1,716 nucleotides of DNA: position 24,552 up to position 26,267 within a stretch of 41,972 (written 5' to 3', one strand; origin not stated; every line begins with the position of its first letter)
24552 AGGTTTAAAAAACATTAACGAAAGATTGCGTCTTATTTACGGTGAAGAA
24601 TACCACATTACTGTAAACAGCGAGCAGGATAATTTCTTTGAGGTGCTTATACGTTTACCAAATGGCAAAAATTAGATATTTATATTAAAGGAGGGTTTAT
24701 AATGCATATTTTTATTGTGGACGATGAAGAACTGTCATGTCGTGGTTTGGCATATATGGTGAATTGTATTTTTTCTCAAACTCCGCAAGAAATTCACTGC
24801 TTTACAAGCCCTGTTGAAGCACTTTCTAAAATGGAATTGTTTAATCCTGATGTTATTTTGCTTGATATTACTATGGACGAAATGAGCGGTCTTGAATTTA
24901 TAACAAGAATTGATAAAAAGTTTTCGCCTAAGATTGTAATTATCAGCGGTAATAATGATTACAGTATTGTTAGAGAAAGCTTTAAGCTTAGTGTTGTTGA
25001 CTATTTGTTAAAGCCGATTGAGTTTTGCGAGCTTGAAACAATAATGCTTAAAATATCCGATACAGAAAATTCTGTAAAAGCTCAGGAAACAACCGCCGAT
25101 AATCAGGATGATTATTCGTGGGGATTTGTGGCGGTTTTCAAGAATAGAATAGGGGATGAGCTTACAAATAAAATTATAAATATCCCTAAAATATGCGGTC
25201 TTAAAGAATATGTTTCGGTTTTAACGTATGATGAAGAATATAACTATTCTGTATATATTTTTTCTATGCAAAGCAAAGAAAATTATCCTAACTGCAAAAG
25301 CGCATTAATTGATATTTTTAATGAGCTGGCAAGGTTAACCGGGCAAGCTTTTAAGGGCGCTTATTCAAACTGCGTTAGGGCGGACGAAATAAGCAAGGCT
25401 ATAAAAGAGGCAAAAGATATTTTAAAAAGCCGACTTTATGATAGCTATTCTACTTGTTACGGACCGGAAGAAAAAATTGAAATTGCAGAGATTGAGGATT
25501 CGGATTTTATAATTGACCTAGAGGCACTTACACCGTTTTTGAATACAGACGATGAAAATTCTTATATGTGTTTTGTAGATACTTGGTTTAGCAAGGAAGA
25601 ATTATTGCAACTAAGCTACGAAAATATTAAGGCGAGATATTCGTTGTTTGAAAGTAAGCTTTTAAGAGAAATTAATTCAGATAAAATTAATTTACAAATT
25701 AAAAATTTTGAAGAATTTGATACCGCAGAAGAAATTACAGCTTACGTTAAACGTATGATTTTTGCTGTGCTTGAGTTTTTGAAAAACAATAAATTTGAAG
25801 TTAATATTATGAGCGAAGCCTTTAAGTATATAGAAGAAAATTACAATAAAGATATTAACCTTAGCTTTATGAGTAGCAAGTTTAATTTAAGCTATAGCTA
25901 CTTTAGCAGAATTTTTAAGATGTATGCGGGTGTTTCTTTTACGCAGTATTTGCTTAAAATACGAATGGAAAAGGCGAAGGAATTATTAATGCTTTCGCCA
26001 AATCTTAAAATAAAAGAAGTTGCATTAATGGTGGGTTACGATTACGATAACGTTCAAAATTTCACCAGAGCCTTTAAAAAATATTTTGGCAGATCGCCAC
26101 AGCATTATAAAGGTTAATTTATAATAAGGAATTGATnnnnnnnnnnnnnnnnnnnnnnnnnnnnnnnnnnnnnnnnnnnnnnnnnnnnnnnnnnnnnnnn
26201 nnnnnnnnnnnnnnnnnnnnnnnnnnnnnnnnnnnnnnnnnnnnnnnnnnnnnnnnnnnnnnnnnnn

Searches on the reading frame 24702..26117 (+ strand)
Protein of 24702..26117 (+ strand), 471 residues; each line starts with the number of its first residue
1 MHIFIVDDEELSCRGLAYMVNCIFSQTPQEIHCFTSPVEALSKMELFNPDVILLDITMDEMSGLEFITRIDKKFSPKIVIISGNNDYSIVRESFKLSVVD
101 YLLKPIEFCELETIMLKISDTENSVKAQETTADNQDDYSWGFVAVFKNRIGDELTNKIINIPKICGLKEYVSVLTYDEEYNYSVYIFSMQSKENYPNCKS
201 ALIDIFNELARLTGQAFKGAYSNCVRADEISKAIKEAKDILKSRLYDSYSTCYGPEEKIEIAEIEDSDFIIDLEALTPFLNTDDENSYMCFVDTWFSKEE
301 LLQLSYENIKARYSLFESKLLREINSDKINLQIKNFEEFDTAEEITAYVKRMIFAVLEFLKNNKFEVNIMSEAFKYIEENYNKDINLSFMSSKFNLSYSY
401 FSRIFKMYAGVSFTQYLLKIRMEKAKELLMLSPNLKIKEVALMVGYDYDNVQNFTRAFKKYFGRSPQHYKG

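Call 8: search_protein_families(library=pfam, proteins=[window:24702-26117:+], max_evalue=0.001)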
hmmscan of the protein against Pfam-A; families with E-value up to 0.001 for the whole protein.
window:24702-26117:+ (471 aa): 3 families
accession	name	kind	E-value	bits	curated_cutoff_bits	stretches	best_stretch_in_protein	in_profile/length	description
PF00072.30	Response_reg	-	3.5e-20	72.7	30.2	1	3-113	1-108/111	Response regulator receiver domain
PF12833.13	HTH_18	-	6.7e-20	71.6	33.6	1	391-470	2-78/80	Helix-turn-helix domain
PF00165.29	HTH_AraC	-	3.6e-14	52.9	26.6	2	432-469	6-40/42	Bacterial regulatory helix-turn-helix proteins, AraC family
